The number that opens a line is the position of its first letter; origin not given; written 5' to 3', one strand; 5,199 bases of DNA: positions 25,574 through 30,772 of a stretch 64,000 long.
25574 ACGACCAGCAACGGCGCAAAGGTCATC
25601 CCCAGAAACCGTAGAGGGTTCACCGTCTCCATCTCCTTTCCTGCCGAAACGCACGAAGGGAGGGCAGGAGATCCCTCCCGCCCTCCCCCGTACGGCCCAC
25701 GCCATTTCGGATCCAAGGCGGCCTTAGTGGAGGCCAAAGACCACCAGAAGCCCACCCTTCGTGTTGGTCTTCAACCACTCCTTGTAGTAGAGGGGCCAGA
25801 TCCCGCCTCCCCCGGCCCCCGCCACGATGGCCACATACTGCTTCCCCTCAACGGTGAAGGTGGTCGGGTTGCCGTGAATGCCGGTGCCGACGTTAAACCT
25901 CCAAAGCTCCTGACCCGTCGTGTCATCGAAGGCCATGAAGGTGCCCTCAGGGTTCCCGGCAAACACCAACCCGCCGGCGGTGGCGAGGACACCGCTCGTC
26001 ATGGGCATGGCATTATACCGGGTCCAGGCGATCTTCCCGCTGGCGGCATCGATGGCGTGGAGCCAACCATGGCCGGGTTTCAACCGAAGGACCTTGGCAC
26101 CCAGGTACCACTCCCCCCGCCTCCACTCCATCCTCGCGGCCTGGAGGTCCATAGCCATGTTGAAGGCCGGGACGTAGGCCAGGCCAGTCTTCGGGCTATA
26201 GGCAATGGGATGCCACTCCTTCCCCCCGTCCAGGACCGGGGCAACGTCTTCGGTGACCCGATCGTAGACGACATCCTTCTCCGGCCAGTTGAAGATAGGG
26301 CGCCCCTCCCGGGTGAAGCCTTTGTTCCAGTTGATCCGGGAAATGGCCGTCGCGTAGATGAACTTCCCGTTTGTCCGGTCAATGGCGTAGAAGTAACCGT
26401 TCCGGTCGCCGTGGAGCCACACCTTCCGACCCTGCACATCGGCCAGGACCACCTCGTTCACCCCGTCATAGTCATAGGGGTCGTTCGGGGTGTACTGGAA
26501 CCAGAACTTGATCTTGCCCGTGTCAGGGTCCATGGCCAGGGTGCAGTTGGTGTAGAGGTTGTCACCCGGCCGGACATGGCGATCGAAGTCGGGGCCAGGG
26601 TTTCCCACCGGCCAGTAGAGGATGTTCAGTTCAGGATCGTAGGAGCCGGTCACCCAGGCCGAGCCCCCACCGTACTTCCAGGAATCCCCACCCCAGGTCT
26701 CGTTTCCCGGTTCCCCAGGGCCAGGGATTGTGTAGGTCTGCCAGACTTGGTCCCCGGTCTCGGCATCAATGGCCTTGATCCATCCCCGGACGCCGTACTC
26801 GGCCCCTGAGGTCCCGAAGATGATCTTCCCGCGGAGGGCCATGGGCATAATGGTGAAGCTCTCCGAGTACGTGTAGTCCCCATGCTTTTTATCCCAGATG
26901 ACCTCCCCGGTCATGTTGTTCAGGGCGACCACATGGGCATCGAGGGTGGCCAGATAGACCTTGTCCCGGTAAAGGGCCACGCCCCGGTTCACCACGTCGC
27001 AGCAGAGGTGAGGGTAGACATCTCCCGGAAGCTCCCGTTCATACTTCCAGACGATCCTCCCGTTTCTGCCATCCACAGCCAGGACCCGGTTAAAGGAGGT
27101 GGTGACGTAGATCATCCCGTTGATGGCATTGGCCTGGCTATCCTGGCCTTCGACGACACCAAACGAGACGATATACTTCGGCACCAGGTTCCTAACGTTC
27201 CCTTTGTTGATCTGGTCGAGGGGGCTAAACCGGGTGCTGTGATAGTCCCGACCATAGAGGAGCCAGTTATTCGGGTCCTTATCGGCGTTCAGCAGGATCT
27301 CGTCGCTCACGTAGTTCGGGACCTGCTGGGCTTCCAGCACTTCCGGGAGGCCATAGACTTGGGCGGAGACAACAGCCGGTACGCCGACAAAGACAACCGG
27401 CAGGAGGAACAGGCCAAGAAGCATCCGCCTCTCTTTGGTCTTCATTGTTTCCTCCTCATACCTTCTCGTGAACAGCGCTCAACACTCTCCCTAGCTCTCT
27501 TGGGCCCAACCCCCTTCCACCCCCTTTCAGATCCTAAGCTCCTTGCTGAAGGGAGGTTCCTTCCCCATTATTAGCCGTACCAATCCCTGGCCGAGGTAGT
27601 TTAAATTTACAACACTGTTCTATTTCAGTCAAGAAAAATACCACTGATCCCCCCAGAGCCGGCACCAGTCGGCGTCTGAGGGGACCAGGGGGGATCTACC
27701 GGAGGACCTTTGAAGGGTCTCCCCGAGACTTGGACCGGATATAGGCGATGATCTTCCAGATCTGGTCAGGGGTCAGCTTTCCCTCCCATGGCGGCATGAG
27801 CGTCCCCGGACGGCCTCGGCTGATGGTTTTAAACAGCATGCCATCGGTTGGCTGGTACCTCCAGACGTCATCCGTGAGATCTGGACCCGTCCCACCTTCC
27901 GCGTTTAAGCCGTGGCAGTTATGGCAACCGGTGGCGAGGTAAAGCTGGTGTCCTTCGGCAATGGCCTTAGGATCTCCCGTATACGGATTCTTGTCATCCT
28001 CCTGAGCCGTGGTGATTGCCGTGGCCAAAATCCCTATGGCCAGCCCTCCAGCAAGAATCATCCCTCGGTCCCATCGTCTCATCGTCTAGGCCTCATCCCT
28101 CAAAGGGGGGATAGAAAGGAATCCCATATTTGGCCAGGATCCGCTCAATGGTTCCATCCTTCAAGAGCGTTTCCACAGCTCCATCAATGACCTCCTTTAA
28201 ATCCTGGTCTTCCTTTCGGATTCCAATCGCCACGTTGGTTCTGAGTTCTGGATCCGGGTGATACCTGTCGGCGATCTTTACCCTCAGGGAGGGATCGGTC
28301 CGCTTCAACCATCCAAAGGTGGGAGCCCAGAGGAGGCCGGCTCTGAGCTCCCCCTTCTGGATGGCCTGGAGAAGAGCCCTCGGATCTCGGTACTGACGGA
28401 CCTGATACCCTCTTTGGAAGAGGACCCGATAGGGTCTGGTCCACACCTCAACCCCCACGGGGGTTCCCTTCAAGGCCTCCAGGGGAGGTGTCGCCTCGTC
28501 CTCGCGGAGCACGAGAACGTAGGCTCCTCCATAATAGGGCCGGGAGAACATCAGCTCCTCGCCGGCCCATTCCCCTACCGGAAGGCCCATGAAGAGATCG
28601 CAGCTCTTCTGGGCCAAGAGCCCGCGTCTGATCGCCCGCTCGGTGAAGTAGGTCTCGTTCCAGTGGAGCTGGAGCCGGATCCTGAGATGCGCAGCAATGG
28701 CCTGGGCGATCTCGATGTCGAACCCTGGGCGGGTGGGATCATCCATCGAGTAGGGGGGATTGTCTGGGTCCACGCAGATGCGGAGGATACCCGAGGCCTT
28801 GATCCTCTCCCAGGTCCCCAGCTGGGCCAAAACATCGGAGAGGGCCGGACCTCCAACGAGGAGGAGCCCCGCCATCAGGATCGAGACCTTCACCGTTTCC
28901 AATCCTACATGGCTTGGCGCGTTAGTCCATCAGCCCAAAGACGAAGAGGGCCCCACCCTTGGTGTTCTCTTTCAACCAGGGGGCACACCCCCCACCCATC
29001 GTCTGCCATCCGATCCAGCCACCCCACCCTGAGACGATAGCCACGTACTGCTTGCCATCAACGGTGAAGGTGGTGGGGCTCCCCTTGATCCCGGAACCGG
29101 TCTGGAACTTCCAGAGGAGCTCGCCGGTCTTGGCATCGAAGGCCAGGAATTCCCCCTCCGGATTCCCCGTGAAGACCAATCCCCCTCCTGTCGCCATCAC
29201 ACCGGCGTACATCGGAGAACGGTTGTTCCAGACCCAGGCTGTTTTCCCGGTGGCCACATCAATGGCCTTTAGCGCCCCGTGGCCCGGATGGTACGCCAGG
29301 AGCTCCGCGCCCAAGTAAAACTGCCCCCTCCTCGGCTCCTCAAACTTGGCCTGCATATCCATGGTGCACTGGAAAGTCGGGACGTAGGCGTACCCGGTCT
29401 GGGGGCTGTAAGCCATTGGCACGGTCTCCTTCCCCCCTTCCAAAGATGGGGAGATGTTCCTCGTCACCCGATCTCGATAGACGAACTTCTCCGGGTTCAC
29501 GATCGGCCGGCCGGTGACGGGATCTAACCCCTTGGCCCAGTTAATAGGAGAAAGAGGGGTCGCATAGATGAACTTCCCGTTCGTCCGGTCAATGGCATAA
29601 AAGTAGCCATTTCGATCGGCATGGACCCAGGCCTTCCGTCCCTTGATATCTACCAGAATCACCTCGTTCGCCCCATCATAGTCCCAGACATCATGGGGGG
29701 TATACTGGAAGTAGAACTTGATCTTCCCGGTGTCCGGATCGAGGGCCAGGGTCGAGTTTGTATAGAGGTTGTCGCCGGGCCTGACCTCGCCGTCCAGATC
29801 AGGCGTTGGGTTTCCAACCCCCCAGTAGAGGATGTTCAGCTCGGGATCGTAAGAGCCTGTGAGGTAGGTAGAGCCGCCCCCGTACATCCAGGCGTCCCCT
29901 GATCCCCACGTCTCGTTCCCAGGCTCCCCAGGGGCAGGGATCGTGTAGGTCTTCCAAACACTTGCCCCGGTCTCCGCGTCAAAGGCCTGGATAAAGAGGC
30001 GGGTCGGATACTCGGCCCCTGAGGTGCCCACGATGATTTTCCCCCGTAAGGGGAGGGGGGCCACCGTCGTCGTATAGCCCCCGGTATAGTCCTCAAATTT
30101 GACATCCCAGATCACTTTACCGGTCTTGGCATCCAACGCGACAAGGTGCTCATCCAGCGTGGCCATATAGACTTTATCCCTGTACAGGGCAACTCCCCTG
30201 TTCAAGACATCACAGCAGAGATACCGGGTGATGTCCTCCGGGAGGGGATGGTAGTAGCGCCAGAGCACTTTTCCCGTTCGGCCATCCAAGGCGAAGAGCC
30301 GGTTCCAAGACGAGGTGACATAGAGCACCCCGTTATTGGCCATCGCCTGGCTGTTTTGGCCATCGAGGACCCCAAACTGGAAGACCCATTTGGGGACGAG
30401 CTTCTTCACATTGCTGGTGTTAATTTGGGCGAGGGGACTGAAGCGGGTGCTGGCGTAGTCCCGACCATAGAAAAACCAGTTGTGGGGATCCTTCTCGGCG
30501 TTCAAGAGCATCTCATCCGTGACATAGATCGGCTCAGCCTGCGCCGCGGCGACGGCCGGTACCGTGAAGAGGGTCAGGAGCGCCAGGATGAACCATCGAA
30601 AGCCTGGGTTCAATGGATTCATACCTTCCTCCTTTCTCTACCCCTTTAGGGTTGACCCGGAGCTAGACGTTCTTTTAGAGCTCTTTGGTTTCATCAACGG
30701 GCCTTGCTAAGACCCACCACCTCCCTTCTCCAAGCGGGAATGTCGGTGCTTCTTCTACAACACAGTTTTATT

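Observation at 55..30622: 30-kb island coupling lanthanide quinoproteins to an unexplained Fe-S/flavin enzyme set, with no pqq genes: candidate new cofactor or aromatic-turnover system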

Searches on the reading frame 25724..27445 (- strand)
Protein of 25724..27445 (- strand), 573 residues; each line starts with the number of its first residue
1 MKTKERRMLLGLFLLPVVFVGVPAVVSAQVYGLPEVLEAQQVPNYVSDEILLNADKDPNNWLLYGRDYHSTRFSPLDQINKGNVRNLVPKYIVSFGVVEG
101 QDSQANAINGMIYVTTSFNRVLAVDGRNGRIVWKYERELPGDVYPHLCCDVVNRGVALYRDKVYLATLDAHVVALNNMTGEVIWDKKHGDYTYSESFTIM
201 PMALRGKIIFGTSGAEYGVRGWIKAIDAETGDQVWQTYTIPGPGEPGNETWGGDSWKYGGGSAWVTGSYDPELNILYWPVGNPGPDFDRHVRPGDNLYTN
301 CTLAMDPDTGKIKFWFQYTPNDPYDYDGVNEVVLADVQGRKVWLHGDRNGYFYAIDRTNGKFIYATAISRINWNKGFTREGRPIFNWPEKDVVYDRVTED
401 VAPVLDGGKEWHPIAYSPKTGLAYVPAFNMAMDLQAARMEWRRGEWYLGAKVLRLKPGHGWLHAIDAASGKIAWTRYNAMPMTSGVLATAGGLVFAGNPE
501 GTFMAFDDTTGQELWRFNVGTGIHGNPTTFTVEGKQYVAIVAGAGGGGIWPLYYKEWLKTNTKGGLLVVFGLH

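Call 5: search_protein_families(library=pfam, proteins=[window:25724-27445:-])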
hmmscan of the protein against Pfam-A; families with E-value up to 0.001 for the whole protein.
window:25724-27445:- (573 aa): 5 families
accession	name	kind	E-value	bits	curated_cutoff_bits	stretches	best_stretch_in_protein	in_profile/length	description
PF01011.28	PQQ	-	3.3e-62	211.5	26.7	2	61-364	1-336/595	Glucose/ethanol/alcohol dehydrogenase, beta-propeller domain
PF13360.13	PQQ_2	-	7.6e-24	85.1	27.6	2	459-536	2-75/233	Outer membrane protein assembly factor BamB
PF13570.13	Beta-prop_ACSF4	-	1e-14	55.1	133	2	109-238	103-211/329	Beta-alanine-activating enzyme, beta-propeller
PF23727.1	Beta-prop_FAM234A_B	-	4.3e-05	22.7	26.4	0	120-189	53-119/467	FAM234A/B beta-propeller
PF25293.1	Beta-prop_EMC1_N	-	0.00053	20.2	34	0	160-238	31-102/219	EMC1 N-terminal beta-propeller domain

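Call 8: search_protein_families(library=ncbifam, proteins=[window:25724-27445:-], max_evalue=0.00001)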
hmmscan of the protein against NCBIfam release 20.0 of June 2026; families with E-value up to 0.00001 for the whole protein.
window:25724-27445:- (573 aa): 6 families
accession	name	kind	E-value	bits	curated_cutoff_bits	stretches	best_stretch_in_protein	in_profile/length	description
TIGR03075.1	PQQ_enz_alc_DH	subfamily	2.1e-182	607.4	480.05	1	46-546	6-530/530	PQQ-dependent dehydrogenase, methanol/ethanol family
TIGR04528.1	acido_non_PQQ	subfamily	3.5e-120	402.1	650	1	58-543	3-485/493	acido-empty-quinoprotein group A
TIGR03074.1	PQQ_membr_DH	subfamily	1.1e-44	152.5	832.65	2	28-366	125-504/783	membrane-bound PQQ-dependent dehydrogenase, glucose/quinate/shikimate family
TIGR03300.1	assembly_YfgL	equivalog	4.6e-23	81.5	285.2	2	101-237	57-171/377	outer membrane protein assembly factor BamB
NF008351.0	PRK11138.1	equivalog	3e-15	55.6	423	1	108-237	68-186/394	outer membrane protein assembly factor BamB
NF053615.1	SerThrKinAfsKStmc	equivalog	8.3e-07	28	1300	0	102-235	567-688/809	protein serine/threonine kinase AfsK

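Call 59: search_solved_structures(query=window:25724-27445:-, max_evalue=1e-60)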
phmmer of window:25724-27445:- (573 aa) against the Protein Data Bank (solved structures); distinct sequences matched with E-value up to 1e-60: 26.
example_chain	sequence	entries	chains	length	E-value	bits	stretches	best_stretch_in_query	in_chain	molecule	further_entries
6zcv_A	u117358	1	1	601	3.4e-121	408.7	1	44-570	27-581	Quinoprotein ethanol dehydrogenase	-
6zcw_A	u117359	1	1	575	3.8e-121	408.5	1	46-571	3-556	Quinoprotein ethanol dehydrogenase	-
1flg_A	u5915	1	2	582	2.2e-106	359.7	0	243-570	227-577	PROTEIN (QUINOPROTEIN ETHANOL DEHYDROGENASE)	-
4mae_A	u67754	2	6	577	7.9e-101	341.4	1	49-546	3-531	Methanol dehydrogenase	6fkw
6dam_A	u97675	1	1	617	1.2e-100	340.7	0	235-547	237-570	Lanthanide-dependent methanol dehydrogenase XoxF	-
1kb0_A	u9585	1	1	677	2.1e-97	330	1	42-550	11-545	quinohemoprotein alcohol dehydrogenase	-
1kv9_A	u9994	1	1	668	3.1e-97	329.5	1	55-547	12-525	TYPE II QUINOHEMOPROTEIN ALCOHOL DEHYDROGENASE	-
1yiq_A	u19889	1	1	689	1.3e-94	320.8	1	42-547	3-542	Quinohemoprotein alcohol dehydrogenase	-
6oc5_A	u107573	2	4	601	7.7e-94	318.3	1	47-547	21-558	Lanthanide-dependent methanol dehydrogenase XoxF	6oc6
9ism_A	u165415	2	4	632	1.6e-90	307.3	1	45-547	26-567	Methanol dehydrogenase, alpha subunit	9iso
1h4i_A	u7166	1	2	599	3.8e-90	306.1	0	246-547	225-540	METHANOL DEHYDROGENASE SUBUNIT 1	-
1w6s_A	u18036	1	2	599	1e-89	304.7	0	246-547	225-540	METHANOL DEHYDROGENASE SUBUNIT 1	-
1h4j_A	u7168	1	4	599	1.2e-89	304.4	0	246-547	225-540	Methanol dehydrogenase [cytochrome c] subunit 1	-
4tqo_B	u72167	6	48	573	9.8e-88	298.1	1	54-551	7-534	Methanol dehydrogenase protein, large subunit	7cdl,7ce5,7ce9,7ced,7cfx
1lrw_A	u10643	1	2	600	2.4e-87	296.8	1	51-547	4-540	methanol dehydrogenase subunit 1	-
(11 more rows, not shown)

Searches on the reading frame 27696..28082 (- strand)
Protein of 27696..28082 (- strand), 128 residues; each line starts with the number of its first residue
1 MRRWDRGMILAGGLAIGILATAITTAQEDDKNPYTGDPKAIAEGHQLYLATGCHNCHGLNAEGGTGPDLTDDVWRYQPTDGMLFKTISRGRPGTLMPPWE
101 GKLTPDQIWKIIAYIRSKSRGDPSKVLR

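Call 5: search_protein_families(library=pfam, proteins=[window:27696-28082:-])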
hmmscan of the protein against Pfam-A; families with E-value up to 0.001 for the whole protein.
window:27696-28082:- (128 aa): 2 families
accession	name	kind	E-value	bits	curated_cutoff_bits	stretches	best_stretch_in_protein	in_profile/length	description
PF13442.11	Cytochrome_CBB3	-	2.8e-14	53.6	27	1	40-115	2-68/68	Cytochrome C oxidase, cbb3-type, subunit III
PF00034.26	Cytochrom_C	-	6.2e-12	47.1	21.3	1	41-118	1-89/90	Cytochrome c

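Call 8: search_protein_families(library=ncbifam, proteins=[window:27696-28082:-], max_evalue=0.00001)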
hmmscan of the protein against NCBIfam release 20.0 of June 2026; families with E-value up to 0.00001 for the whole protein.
window:27696-28082:- (128 aa): 7 families
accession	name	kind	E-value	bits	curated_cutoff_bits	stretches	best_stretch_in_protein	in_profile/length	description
TIGR03872.1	cytochrome_MoxG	equivalog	5.1e-21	75.2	147.8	1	21-125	24-128/133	cytochrome c(L), periplasmic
NF011054.0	PRK14486.1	equivalog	1.3e-18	67.5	447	1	18-119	192-291/294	putative bifunctional cbb3-type cytochrome c oxidase subunit II/cytochrome c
TIGR00782.1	ccoP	equivalog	5.5e-14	52.1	179.95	1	35-121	197-284/285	cytochrome-c oxidase, cbb3-type subunit III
TIGR04494.1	c550_PedF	equivalog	9.3e-11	41.8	122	1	29-119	38-131/133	cytochrome c-550 PedF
NF050122.1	bc1_QcrC_actin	exception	5.8e-09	35.6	200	1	8-121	10-120/253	cytochrome bc1 complex diheme cytochrome c subunit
NF045773.1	cytochro_C550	exception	4.5e-06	26.6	125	1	25-114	34-115/118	cytochrome c550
NF045774.1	cytochro_C551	exception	4.6e-06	26.6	118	1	13-76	11-73/110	cytochrome c551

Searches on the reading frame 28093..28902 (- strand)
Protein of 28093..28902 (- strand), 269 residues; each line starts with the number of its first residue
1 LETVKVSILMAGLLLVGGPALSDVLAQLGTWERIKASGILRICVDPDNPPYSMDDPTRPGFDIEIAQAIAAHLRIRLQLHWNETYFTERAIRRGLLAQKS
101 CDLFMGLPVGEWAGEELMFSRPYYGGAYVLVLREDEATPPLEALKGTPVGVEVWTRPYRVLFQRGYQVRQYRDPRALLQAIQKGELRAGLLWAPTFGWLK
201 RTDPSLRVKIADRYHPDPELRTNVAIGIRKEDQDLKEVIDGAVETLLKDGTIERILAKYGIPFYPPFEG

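Call 5: search_protein_families(library=pfam, proteins=[window:28093-28902:-])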
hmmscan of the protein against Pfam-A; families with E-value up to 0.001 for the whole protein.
window:28093-28902:- (269 aa): 1 family
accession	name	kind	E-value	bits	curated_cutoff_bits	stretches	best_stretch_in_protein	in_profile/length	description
PF00497.25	SBP_bac_3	-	2.8e-17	63.1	26.4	1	40-260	1-130/132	Bacterial extracellular solute-binding proteins, family 3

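Call 8: search_protein_families(library=ncbifam, proteins=[window:28093-28902:-], max_evalue=0.00001)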
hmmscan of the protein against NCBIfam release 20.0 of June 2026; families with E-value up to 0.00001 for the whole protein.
window:28093-28902:- (269 aa): 10 families
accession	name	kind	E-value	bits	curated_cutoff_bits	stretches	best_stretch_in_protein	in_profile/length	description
TIGR03871.1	ABC_peri_MoxJ_2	subfamily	2.9e-31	108.9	212.15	1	40-262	2-230/232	quinoprotein dehydrogenase-associated putative ABC transporter substrate-binding protein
TIGR01096.1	3A0103s03R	subfamily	1.1e-21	77.5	256.35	1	30-259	17-249/250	lysine/arginine/ornithine ABC transporter substrate-binding protein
TIGR03870.1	ABC_MoxJ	equivalog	3.4e-17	62.8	258.1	1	40-137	2-92/246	methanol oxidation system protein MoxJ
NF008426.0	PRK11260.1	equivalog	8.1e-15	54.8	312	1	9-259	11-259/266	cystine ABC transporter substrate-binding protein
NF011965.0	PRK15437.1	equivalog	1.6e-08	34.5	459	0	40-152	28-139/260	histidine ABC transporter substrate-binding protein HisJ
NF041764.1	ArtI_Ecoli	equivalog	3.7e-07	29.8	522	1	36-259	19-240/243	arginine ABC transporter substrate-binding protein ArtI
NF011583.0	PRK15007.1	subfamily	4.6e-07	29.4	358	1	36-259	19-240/243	arginine ABC transporter substrate-binding protein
NF011586.0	PRK15010.1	equivalog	5.4e-07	29.4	440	1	40-259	28-252/260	lysine/arginine/ornithine ABC transporter substrate-binding protein ArgT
NF008112.0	PRK10859.1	equivalog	8.6e-07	27.8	354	1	19-259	24-264/483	membrane-bound lytic murein transglycosylase MltF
NF041765.1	ArtJ_Ecoli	equivalog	3.4e-06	26.8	510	1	44-258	27-239/243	arginine ABC transporter substrate-binding protein ArtJ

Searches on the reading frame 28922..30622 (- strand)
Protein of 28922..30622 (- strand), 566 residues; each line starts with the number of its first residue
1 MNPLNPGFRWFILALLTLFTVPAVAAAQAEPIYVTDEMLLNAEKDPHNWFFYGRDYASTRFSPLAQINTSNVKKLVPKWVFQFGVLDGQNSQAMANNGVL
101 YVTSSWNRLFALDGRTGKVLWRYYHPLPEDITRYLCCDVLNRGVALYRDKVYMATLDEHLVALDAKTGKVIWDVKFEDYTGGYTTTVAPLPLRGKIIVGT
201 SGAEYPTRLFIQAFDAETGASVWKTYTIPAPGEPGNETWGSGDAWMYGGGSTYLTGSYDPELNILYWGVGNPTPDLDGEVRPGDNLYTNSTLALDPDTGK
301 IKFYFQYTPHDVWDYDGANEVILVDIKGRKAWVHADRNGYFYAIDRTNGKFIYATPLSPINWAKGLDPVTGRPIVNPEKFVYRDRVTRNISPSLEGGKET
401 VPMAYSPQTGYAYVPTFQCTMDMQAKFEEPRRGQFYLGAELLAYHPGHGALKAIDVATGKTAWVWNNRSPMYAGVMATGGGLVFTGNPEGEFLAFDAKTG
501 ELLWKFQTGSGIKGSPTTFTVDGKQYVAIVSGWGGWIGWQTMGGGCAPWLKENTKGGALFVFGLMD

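Call 5: search_protein_families(library=pfam, proteins=[window:28922-30622:-])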
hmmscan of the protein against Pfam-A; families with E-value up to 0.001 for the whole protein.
window:28922-30622:- (566 aa): 6 families
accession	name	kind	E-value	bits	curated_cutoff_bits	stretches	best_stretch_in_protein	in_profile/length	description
PF01011.28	PQQ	-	2.3e-71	241.7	26.7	2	49-354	1-337/595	Glucose/ethanol/alcohol dehydrogenase, beta-propeller domain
PF13360.13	PQQ_2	-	7.9e-26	91.6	27.6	3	94-200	31-125/233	Outer membrane protein assembly factor BamB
PF13570.13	Beta-prop_ACSF4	-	4.6e-16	59.6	133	2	449-523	29-104/329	Beta-alanine-activating enzyme, beta-propeller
PF23727.1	Beta-prop_FAM234A_B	-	5.6e-06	25.6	26.4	1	103-175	48-117/467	FAM234A/B beta-propeller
PF25293.1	Beta-prop_EMC1_N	-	2.7e-05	24.4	34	0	148-226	31-102/219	EMC1 N-terminal beta-propeller domain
PF16248.10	DUF4905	-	0.00061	20.1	29.6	0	491-504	70-83/83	Domain of unknown function (DUF4905)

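Call 8: search_protein_families(library=ncbifam, proteins=[window:28922-30622:-], max_evalue=0.00001)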
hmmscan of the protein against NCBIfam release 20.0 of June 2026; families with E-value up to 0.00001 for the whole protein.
window:28922-30622:- (566 aa): 6 families
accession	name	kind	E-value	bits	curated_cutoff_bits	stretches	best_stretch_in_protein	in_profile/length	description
TIGR03075.1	PQQ_enz_alc_DH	subfamily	1.1e-191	638.1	480.05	1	34-535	6-530/530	PQQ-dependent dehydrogenase, methanol/ethanol family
TIGR04528.1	acido_non_PQQ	subfamily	1.4e-136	456.1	650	1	47-532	4-485/493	acido-empty-quinoprotein group A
TIGR03074.1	PQQ_membr_DH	subfamily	4.7e-53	180.1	832.65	2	17-360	126-509/783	membrane-bound PQQ-dependent dehydrogenase, glucose/quinate/shikimate family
TIGR03300.1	assembly_YfgL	equivalog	1.2e-24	86.8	285.2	2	61-225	28-171/377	outer membrane protein assembly factor BamB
NF008351.0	PRK11138.1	equivalog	3.6e-16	58.6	423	1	94-225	66-186/394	outer membrane protein assembly factor BamB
NF053615.1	SerThrKinAfsKStmc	equivalog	4.2e-09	35.6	1300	0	93-205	615-717/809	protein serine/threonine kinase AfsK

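Call 58: search_solved_structures(query=window:28922-30622:-, max_evalue=1e-60)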
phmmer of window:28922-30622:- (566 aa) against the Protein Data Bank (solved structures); distinct sequences matched with E-value up to 1e-60: 26.
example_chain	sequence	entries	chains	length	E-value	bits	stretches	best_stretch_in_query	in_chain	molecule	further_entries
6zcv_A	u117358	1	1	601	8.5e-131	440.6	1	22-564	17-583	Quinoprotein ethanol dehydrogenase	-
6zcw_A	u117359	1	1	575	4.2e-129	435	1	34-564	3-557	Quinoprotein ethanol dehydrogenase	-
1flg_A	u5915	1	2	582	9e-114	384.4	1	34-564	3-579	PROTEIN (QUINOPROTEIN ETHANOL DEHYDROGENASE)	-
6dam_A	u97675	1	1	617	8.1e-110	371.3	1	218-544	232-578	Lanthanide-dependent methanol dehydrogenase XoxF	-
4mae_A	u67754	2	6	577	1.4e-108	367.2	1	38-539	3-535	Methanol dehydrogenase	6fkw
1kv9_A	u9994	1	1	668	3.5e-108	365.9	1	39-548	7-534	TYPE II QUINOHEMOPROTEIN ALCOHOL DEHYDROGENASE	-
1kb0_A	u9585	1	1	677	5.8e-104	352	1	22-539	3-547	quinohemoprotein alcohol dehydrogenase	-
1yiq_A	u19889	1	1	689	1.2e-100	341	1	34-541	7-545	Quinohemoprotein alcohol dehydrogenase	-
6oc5_A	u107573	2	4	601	1e-98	334.7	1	26-544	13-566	Lanthanide-dependent methanol dehydrogenase XoxF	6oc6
7o6z_A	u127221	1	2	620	1.2e-98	334.4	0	242-544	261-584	Methanol dehydrogenase (Cytochrome c) subunit 1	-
8gy2_A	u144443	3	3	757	3e-98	333.1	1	44-539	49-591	Alcohol dehydrogenase (quinone), dehydrogenase subunit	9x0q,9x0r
9ism_A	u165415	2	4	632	1.9e-95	323.8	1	17-538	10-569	Methanol dehydrogenase, alpha subunit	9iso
1lrw_A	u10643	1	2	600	5.5e-95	322.3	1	38-538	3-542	methanol dehydrogenase subunit 1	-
4tqo_B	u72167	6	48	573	1.1e-94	321.4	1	42-539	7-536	Methanol dehydrogenase protein, large subunit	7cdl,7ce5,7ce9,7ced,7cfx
1h4i_A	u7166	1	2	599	1.4e-93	317.6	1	38-538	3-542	METHANOL DEHYDROGENASE SUBUNIT 1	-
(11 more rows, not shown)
